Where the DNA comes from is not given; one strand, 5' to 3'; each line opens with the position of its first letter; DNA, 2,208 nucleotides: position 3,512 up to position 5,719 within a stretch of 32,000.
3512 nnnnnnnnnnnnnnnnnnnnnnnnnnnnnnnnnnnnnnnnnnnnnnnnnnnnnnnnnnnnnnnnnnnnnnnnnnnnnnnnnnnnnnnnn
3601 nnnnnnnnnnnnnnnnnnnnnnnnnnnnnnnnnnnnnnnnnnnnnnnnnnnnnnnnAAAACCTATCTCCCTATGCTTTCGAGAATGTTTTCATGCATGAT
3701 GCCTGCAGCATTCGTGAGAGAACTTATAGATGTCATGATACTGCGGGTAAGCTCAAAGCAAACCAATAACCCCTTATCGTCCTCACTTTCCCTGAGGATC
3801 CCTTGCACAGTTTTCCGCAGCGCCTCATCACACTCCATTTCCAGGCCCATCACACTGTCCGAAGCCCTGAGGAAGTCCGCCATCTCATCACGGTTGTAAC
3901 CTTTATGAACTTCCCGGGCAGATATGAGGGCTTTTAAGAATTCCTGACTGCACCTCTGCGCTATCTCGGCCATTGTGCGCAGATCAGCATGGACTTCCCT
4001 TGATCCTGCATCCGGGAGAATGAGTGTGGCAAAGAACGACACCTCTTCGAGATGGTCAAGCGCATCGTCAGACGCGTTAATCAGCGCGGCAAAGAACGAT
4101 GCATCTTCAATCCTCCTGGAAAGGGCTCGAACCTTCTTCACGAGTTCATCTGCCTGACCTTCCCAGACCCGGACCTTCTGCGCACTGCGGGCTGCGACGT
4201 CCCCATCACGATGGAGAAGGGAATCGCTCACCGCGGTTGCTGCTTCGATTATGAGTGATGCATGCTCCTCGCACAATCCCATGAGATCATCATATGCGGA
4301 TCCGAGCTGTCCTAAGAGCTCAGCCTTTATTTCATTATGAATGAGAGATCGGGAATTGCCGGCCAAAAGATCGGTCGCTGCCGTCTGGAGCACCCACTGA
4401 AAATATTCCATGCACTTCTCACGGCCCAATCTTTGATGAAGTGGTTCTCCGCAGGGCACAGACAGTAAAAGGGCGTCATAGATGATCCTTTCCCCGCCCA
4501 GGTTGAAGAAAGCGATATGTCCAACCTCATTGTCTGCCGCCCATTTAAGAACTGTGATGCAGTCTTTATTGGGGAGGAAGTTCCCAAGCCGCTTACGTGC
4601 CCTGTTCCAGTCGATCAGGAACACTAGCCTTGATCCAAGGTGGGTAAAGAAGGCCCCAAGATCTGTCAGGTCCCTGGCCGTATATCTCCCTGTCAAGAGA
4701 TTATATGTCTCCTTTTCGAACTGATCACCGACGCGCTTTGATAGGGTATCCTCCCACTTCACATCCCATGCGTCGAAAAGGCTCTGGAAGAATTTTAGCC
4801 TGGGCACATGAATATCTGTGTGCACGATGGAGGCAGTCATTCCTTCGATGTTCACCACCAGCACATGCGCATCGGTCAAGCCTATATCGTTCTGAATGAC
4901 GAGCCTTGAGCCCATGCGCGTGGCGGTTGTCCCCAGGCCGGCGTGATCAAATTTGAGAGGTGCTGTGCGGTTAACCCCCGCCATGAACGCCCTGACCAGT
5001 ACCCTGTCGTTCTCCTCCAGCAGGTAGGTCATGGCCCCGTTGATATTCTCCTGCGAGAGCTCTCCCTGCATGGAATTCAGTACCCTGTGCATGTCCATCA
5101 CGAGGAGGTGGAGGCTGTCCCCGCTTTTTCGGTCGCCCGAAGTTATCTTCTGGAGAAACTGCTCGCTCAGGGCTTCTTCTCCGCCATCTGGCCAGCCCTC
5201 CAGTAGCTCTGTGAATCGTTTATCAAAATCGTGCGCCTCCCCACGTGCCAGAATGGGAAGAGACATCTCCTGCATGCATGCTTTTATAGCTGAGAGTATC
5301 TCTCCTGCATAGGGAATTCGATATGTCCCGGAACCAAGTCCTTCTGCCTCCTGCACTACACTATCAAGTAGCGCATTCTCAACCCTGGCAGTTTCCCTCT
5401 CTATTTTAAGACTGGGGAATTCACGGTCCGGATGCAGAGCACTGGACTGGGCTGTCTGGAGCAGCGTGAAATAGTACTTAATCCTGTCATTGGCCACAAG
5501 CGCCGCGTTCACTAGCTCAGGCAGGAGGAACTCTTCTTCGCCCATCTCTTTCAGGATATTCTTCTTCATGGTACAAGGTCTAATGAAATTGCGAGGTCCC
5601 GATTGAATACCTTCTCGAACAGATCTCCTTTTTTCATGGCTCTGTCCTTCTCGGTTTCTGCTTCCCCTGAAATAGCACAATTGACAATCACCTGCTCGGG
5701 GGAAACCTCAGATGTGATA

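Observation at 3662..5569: Orphan 635-aa protein: unknown ~430-aa domain fused to a third PhoU-superfamily module in the window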

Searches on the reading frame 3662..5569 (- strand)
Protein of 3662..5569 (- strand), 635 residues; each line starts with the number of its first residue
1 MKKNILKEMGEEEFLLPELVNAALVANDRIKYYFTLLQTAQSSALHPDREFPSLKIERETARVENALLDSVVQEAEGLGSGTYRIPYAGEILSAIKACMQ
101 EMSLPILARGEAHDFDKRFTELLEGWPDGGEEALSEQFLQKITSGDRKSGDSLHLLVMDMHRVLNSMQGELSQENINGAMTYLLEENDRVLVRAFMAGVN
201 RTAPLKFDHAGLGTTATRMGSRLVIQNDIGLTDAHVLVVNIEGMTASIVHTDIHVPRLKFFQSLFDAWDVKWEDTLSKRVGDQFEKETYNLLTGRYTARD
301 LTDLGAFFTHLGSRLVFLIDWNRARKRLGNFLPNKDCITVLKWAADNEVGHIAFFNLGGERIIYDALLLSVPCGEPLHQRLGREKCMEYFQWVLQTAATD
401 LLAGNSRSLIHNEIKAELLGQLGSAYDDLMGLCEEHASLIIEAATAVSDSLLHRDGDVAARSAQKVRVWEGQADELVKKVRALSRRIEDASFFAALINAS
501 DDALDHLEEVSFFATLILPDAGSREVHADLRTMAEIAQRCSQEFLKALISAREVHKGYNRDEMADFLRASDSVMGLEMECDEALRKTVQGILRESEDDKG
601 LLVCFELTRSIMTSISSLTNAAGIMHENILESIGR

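Call 4: search_protein_families(library=pfam, proteins=[window:3662-5569:-], max_evalue=1)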
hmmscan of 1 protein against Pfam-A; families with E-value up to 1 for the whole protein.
window:3662-5569:- (635 aa): 0 families
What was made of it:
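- On DUF47 / PhoU_div (PF01865): The window protein has no hit at E<=1 (call 4).
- Closest known: DUF47 / PhoU_div. Different: The window protein itself scores below Pfam detection (call 4).
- Checked: The window protein itself has no Pfam hit at E<=1 (call 4).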

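Call 6: search_protein_families(library=ncbifam, proteins=[window:3662-5569:-], max_evalue=0.1)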
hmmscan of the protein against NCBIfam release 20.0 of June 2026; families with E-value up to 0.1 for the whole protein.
window:3662-5569:- (635 aa): 0 families
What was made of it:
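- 4355..5569 (-): N-terminal alpha/beta domain (aa 1-405) with no assignable family or fold. It carries the most conserved residues of the family. No Pfam or NCBIfam hit (calls 4, 6).
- Tried and rejected: Pfam and NCBIfam scans of the window protein gave nothing (calls 4, 6).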

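Call 8: find_homologous_proteins(query=window:3662-5569:-)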
Query window:3662-5569:- (635 aa): 3896 proteins with E <= 0.001 among 8000 candidates; the best 120 are listed.
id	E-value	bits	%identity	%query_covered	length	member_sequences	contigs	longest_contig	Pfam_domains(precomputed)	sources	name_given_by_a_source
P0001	0.0e+0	1416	100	100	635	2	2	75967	-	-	-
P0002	0.0e+0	1229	88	97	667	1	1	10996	-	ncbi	-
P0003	0.0e+0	1224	87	100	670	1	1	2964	-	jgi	jgi:hypothetical protein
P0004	0.0e+0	1205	86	100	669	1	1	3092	-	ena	-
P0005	0.0e+0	1205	85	100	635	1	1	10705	-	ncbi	-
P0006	0.0e+0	1198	86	97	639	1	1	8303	-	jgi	jgi:uncharacterized protein Yka (UPF0111/DUF47 family)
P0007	0.0e+0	1198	86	97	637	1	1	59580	-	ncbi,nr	ncbi:Uncharacterised protein [uncultured archaeon]|nr:Uncharacterised protein [uncultured archaeon]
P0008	0.0e+0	1188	84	100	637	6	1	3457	-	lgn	-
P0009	0.0e+0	1184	85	97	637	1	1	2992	-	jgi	jgi:uncharacterized protein Yka (UPF0111/DUF47 family)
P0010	0.0e+0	1184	84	100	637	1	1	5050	-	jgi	-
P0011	0.0e+0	1181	85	97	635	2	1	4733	-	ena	-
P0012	0.0e+0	1179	83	100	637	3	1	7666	-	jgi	jgi:uncharacterized protein Yka (UPF0111/DUF47 family)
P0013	0.0e+0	1178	84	97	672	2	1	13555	-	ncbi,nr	ncbi:MAG: hypothetical protein J5U19_09760 [Candidatus Methanoperedens sp.]|nr:hypothetical protein 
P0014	0.0e+0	1172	84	100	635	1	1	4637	-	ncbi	-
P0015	0.0e+0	1161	83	97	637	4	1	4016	-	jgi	jgi:uncharacterized protein Yka (UPF0111/DUF47 family)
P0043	1.3e-221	755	57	100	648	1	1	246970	-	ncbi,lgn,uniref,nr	ncbi:hypothetical protein FGU65_08245 [Methanoculleus sp. FWC-SCC1]|uniref:Uncharacterized protein n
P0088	7.4e-209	713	53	100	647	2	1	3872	PF01865.22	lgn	-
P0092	2.1e-207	708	53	100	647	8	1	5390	PF01865.22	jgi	jgi:uncharacterized protein Yka (UPF0111/DUF47 family)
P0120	1.2e-202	693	51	100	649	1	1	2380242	-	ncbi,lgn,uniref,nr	ncbi:uncharacterized protein Yka (UPF0111/DUF47 family) [Methanolinea mesophila]|uniref:hypothetical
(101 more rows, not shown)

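Call 12: search_solved_structures(query=A1, max_evalue=10, show_alignments=3)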
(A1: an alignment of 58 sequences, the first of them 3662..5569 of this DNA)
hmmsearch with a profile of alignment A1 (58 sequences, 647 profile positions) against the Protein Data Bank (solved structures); distinct sequences matched with E-value up to 10: 0.

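Call 14: find_encoding_contigs(protein=P0120, flank=10000, max_places=2)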
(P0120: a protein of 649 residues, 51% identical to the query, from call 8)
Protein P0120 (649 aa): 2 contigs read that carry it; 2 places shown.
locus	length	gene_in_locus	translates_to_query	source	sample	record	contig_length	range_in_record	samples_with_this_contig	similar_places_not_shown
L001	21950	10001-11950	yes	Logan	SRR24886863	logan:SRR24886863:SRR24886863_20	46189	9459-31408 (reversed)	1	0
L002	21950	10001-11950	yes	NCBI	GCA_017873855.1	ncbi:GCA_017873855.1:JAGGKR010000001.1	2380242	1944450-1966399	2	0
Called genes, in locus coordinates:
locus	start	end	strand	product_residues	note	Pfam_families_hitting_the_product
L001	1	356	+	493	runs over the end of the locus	PF00289:Biotin_carb_N, PF02222:ATP-grasp (faint), PF02786:CPSase_L_D2, PF08443:RimK (faint), PF07478:Dala_Dala_lig_C, PF02785:Biotin_carb_C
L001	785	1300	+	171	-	PF03724:META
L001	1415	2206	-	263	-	PF00290:Trp_syntA, PF00977:His_biosynth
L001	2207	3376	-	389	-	PF00291:PALP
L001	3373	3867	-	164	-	PF00697:PRAI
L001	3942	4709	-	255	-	PF00218:IGPS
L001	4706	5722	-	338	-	PF02885:Glycos_trans_3N, PF00591:Glycos_transf_3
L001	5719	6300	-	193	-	PF00117:GATase, PF07722:Peptidase_C26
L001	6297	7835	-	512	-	PF04715:, PF00425:Chorismate_bind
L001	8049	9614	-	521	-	PF01947:Rv2949c-like, PF00288:GHMP_kinases_N (weak), PF08544:GHMP_kinases_C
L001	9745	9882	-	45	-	-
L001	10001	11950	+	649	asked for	-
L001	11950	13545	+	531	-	PF01326:PPDK_N, PF00391:PEP-utilizers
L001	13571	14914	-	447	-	PF07992:Pyr_redox_2, PF13738:Pyr_redox_3, PF00070:Pyr_redox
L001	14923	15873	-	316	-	-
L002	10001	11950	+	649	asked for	-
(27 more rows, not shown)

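Call 15: find_encoding_contigs(protein=P0043, flank=10000, max_places=2)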
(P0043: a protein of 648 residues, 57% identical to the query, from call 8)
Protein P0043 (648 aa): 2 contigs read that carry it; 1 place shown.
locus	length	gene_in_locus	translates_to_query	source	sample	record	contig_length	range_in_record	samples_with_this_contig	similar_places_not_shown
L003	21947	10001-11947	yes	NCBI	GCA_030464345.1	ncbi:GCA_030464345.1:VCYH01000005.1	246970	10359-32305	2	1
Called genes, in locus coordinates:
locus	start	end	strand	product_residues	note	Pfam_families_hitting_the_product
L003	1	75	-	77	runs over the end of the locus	PF04023:FeoA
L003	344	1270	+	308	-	PF00480:ROK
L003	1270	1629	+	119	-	PF01205:Impact_N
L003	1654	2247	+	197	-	PF11667:DUF3267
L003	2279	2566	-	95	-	PF13239:2TM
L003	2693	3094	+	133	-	-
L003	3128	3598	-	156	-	PF01878:EVE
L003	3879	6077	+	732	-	PF11897:DUF3417, PF00343:Phosphorylase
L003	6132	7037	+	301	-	PF01925:TauE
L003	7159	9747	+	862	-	PF01566:Nramp, PF07694:5TM-5TMR_LYT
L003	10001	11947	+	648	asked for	-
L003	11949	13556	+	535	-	PF01326:PPDK_N, PF00391:PEP-utilizers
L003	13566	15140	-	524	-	PF02541:Ppx-GppA, PF21447:Ppx-GppA_III, PF01966:HD (weak)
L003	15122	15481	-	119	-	PF24391:HD-CE (weak)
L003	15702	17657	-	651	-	PF05235:CHAD, PF00149:Metallophos, PF12850:Metallophos_2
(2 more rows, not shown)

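Call 20: search_protein_families(library=pfam, alignment_id=A1, max_evalue=1)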
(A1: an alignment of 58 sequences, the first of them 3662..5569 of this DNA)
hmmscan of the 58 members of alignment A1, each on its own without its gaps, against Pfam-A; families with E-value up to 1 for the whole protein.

A. member 1, window:3662-5569:- (635 aa): 0 families

B. families by the number of members that match (of 58 scanned): 26 families (the first 25 are shown)
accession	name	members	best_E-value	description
PF01865.21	PhoU_div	22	1.1e-07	Protein of unknown function DUF47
PF10046.14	BLOC1_2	7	0.00041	Biogenesis of lysosome-related organelles complex-1 subunit 2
PF11236.13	DUF3037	5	0.039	Protein of unknown function (DUF3037)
PF23363.1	DUF7089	2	0.0019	Family of unknown function (DUF7089)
PF14870.12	PSII_BNR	2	0.027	Photosynthesis system II assembly factor YCF48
PF06240.19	COXG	2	0.034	Carbon monoxide dehydrogenase subunit G (CoxG)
PF07499.19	RuvA_C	2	0.081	RuvA, C-terminal domain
PF10473.14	CENP-F_leu_zip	2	0.11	Leucine-rich repeats of kinetochore protein Cenp-F/LEK1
PF22006.2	PilZ-like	2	0.12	PilZ domain-like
PF25792.1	BREX_BrxC_helical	2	0.19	BREX ATP-binding protein BrxC alpha helical domain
PF25571.1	TPR_CCP1_N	2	0.21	CCP1-like, N-terminal TPR repeats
PF02223.23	Thymidylate_kin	1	0.0086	Thymidylate kinase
PF10896.13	DUF2714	1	0.035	Protein of unknown function (DUF2714)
PF01594.21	AI-2E_transport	1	0.058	AI-2E family transporter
PF07313.18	AmiA-like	1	0.066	N-acetylmuramoyl-L-alanine amidase-like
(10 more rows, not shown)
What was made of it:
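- On DUF47 / PhoU_div (PF01865): However, 22 of 58 relatives hit PF01865, with a best E of 1.1e-7 (call 20).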

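Call 22: search_protein_representatives(alignment_id=A1)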
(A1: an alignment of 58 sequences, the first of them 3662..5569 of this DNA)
Query: 58 sequences, 647 profile positions. Proteins with E-value up to 0.001 (for the whole library): 1520; up to 1e-10: 1044; up to 1e-30: 455. The best 150 are listed.
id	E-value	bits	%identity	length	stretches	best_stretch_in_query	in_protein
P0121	1.6e-275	931.9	-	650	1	2-646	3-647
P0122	4.1e-239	811.6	-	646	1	3-643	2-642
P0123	9.0e-232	787.3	-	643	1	1-647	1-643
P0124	1.5e-227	773.4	-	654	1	1-645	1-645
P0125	1.9e-226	769.8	-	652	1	1-645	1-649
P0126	1.4e-224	763.6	-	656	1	1-645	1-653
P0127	1.1e-221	754.0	-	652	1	1-645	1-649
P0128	1.5e-219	747.0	-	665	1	2-645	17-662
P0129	1.0e-218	744.2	-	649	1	1-645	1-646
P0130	2.8e-218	742.7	-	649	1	1-646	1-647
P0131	1.4e-217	740.5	-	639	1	1-645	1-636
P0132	2.3e-216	736.4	-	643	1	4-645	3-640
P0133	1.6e-214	730.3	-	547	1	101-645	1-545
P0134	9.4e-214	727.8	-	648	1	4-645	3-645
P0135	2.1e-212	723.3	-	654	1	3-646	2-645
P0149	2.1e-197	673.8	-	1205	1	3-645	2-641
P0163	3.3e-186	636.8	-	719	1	4-647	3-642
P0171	2.6e-177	607.4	-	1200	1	3-645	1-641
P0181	1.5e-168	578.5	-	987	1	3-645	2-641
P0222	2.8e-133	461.9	-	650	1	1-643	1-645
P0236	5.7e-123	427.9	-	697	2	141-566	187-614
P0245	1.1e-114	400.5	-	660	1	4-627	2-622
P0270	7.2e-91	321.8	-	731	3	252-638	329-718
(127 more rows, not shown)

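Call 23: search_protein_families(library=pfam, proteins=[P0149, P0171, P0181, P0163, P0270, P0236], max_evalue=0.001)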
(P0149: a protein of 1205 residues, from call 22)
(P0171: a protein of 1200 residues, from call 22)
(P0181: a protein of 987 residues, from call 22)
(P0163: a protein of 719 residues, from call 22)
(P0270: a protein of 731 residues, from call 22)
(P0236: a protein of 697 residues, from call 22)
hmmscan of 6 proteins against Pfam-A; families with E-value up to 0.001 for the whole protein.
P0149 (1205 aa): 3 families
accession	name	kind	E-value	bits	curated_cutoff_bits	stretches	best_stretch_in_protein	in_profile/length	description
PF01326.24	PPDK_N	-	8.9e-28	97.9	27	2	749-955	99-219/328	Pyruvate phosphate dikinase, AMP/ATP-binding domain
PF00391.29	PEP-utilizers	-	6.1e-20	71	23.1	1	1087-1166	5-72/72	PEP-utilising enzyme, mobile domain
PF01865.21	PhoU_div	-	5.4e-06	26.4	24.4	1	471-637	46-212/214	Protein of unknown function DUF47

P0171 (1200 aa): 3 families
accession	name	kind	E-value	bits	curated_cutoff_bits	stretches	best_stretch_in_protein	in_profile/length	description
PF01326.24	PPDK_N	-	2.4e-29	103.1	27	2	744-954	95-218/328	Pyruvate phosphate dikinase, AMP/ATP-binding domain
PF00391.29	PEP-utilizers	-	1.1e-17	63.8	23.1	1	1084-1165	3-72/72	PEP-utilising enzyme, mobile domain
PF01865.21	PhoU_div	-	0.00012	22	24.4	1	431-602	7-175/214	Protein of unknown function DUF47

P0181 (987 aa): 2 families
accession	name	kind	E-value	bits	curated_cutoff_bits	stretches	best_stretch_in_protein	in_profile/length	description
PF01326.24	PPDK_N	-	1.5e-20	74.2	27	1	730-950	81-215/328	Pyruvate phosphate dikinase, AMP/ATP-binding domain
PF01865.21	PhoU_div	-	3.5e-06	27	24.4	1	440-624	16-199/214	Protein of unknown function DUF47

P0163 (719 aa): 1 family
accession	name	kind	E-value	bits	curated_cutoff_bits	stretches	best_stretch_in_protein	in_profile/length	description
PF01865.21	PhoU_div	-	1.6e-08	34.7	24.4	1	438-623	15-199/214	Protein of unknown function DUF47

P0270 (731 aa): 0 families

P0236 (697 aa): 0 families
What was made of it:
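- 3665..4351 (-): C-terminal PhoU/DUF47-type six-helix bundle (aa 407-635). Acidic motifs: E470xxxD474 (4148-4162), D501xxxD505xxE508 (4046-4069), and E577xxxD581 plus R585 (3815-3841). PF01865 hits in 22 of 58 relatives and in P0149, P0163 and P0181 (calls 20, 23).
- On DUF47 / PhoU_div (PF01865): P0163, P0181 and P0149 score 34.7, 27.0 and 26.4 bits, all above the cut-off (call 23).
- Closest known: DUF47 / PhoU_div. Same: Relatives pass the curated PF01865 cut-off (calls 20, 23).
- Checked: Homology to DUF47 rests on relatives: 22 of 58 hit PF01865, with a best E of 1.1e-7 (call 20), and a further relative, P0163, reaches 34.7 bits against a curated cut-off of 24.4 (call 23).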

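Call 24: predict_structure(alignment_id=A1)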
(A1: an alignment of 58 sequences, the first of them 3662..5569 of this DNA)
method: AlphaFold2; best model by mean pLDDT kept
length: 635 residues; sequences in the alignment: 58
mean_pLDDT: 84.8   pTM: 0.58
mean pLDDT of the five models: 84.8, 84.5, 82.8, 82.1, 79.9
residues with pLDDT >= 90: 266; 70-90: 297; 50-70: 53; < 50: 19
segments of 3 or more residues with pLDDT < 50: 1-13, 283-285
pLDDT, mean of each block of 10 residues (from residue 1): 40 64 87 90 86 81 87 89 90 91 82 76 79 88 81 88 79 82 86 95 86 81 84 74 92 87 94 73 58 92 96 93 90 92 95 88 79 65 87 94 88 82 72 95 94 84 95 93 66 90 96 83 79 96 95 78 90 94 91 76 91 96 90 65
secondary structure, 60 per line:
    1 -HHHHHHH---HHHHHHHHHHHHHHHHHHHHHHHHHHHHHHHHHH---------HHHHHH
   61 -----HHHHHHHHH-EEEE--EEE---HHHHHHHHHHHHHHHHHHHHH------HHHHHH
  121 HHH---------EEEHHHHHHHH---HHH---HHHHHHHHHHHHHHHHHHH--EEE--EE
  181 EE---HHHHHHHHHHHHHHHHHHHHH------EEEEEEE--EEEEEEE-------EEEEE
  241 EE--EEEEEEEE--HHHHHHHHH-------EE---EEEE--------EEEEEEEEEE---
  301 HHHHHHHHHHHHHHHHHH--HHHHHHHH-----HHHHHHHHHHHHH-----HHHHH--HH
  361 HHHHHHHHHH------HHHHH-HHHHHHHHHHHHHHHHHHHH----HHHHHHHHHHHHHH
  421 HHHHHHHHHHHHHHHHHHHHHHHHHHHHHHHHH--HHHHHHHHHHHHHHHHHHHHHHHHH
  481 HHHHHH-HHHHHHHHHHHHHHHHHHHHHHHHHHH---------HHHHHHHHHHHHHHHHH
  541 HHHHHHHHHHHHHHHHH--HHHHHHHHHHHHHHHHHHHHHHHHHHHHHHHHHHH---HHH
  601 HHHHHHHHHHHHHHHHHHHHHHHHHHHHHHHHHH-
elements in order: H2-8 H12-45 H55-60 H66-74 E76-79 E82-84 H88-108 H115-123 E133-135 H136-143 H153-171 E174-176 E179-182 H186-206 E213-219 E222-228 E236-242 E245-252 H255-263 E276-279 E288-297 H301-318 H321-328 H334-346 H352-356 H359-370 H377-381 H383-402 H407-453 H456-486 H488-514 H524-557 H560-594 H598-634
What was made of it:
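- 3665..4351 (-): AF2 helices 407-634 (call 24).
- On DUF47 / PhoU_div (PF01865): The AF2 model has six helices between residues 407 and 634 (call 24).
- On Pyruvate, phosphate dikinase (tested on the target + partner pair): The target has no such Pfam hit (call 4), and its predicted secondary structure is not a beta-alpha barrel (call 24).
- Checked: The C-terminal domain (aa 407-635, nt 3665-4351) is predicted as six long helices (call 24).
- The inter-domain geometry of the model is uncertain (pTM 0.58; call 24).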

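Call 27: fold_search(model_id=the predicted structure, library=pdb)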
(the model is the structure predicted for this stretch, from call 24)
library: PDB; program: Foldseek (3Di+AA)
matches with E <= 10: 220; with E <= 0.001: 1
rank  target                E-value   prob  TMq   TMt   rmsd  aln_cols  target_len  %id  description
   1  3l39                  2.5e-04  1.00  0.28  0.81   2.7       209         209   12  Crystal structure of Putative PhoU-like phosphate regulatory protein (BT4638) from BACTEROIDES THETAIOTAOMICRON VPI-5482 (released 2010-01-19)
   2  4q25_A                2.1e-03  1.00  0.27  0.72   3.7       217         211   15  Crystal structure of PhoU from Pseudomonas aeruginosa (released 2015-02-18)
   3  2olt_A                9.4e-03  1.00  0.29  0.80   2.6       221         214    9  Crystal structure of a phou-like protein (so_3770) from shewanella oneidensis mr-1 at 2.00 A resolution (released 2007-02-06)
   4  1t72_G                1.1e-02  1.00  0.23  0.61   5.1       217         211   12  Crystal structure of phosphate transport system protein phoU from Aquifex aeolicus (released 2004-12-07)
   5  1t8b_A                1.3e-02  1.00  0.26  0.71   3.8       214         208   12  Crystal structure of refolded PHOU-like protein (gi 2983430) from Aquifex aeolicus (released 2004-12-07)
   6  4q25_B                1.4e-02  1.00  0.27  0.76   3.7       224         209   14  Crystal structure of PhoU from Pseudomonas aeruginosa (released 2015-02-18)
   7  1t72_B                1.7e-02  1.00  0.24  0.64   4.8       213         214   14  Crystal structure of phosphate transport system protein phoU from Aquifex aeolicus (released 2004-12-07)
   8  1xwm                  1.8e-02  1.00  0.25  0.68   4.3       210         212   11  The crystal structure of PhoU (phosphate uptake regulator), Structural genomics (released 2004-12-14)
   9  2olt_C                2.0e-02  1.00  0.28  0.78   2.7       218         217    9  Crystal structure of a phou-like protein (so_3770) from shewanella oneidensis mr-1 at 2.00 A resolution (released 2007-02-06)
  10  2iiu_A                2.3e-02  1.00  0.29  0.82   3.0       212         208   11  Crystal structure of a putative PhoU-like phosphate regulatory protein (NP_719307.1) from Shewanella oneidensis MR-1 a (released 2006-10-17)
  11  2olt_B                3.8e-02  1.00  0.28  0.78   2.9       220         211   11  Crystal structure of a phou-like protein (so_3770) from shewanella oneidensis mr-1 at 2.00 A resolution (released 2007-02-06)
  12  2iiu_C                5.7e-02  1.00  0.29  0.80   3.0       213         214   10  Crystal structure of a putative PhoU-like phosphate regulatory protein (NP_719307.1) from Shewanella oneidensis MR-1 a (released 2006-10-17)
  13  1t72_A                6.5e-02  1.00  0.24  0.61   4.9       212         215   13  Crystal structure of phosphate transport system protein phoU from Aquifex aeolicus (released 2004-12-07)
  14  5v0u                  6.8e-02  0.21  0.09  0.12  17.3       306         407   11  Crystal structure of polymerase acid protein (PA) from Influenza A virus, WILSON-SMITH/1933 (H1N1) bound to follow on fr (released 2017-03-08)
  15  2iiu_B                7.3e-02  1.00  0.28  0.79   2.9       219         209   10  Crystal structure of a putative PhoU-like phosphate regulatory protein (NP_719307.1) from Shewanella oneidensis MR-1 a (released 2006-10-17)
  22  1t72_E                1.4e-01  1.00  0.23  0.60   5.1       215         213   12  Crystal structure of phosphate transport system protein phoU from Aquifex aeolicus (released 2004-12-07)
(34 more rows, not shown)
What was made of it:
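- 3665..4351 (-): Foldseek: 3l39, 2olt and 2iiu at TM-target about 0.8, probability 1.00 (call 27).
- On DUF47 / PhoU_div (PF01865): Foldseek gives 3l39 at TM-target 0.81 and rmsd 2.7 A, and 2olt and 2iiu at about 0.8, all with probability 1.00 (call 27).
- Closest known: DUF47 / PhoU_div. Same: The C-terminal 230 aa share the six-helix fold of two three-helix repeats (TM-target about 0.8; call 27).
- Closest known: PhoU. Same: A related helical-bundle fold (4q25, 1t72, 1xwm; TM-target 0.6-0.76; call 27) and a phosphate-related genomic context.
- Checked: Its best PDB fold matches are all DUF47/PhoU proteins: 3l39 with E 2.5e-4, TM-target 0.81 and rmsd 2.7 A over 209 columns; 2olt and 2iiu with TM about 0.8; and PhoU entries 4q25, 1t72 and 1xwm (call 27).
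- The C-terminal fold is PhoU/DUF47 (call 27).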
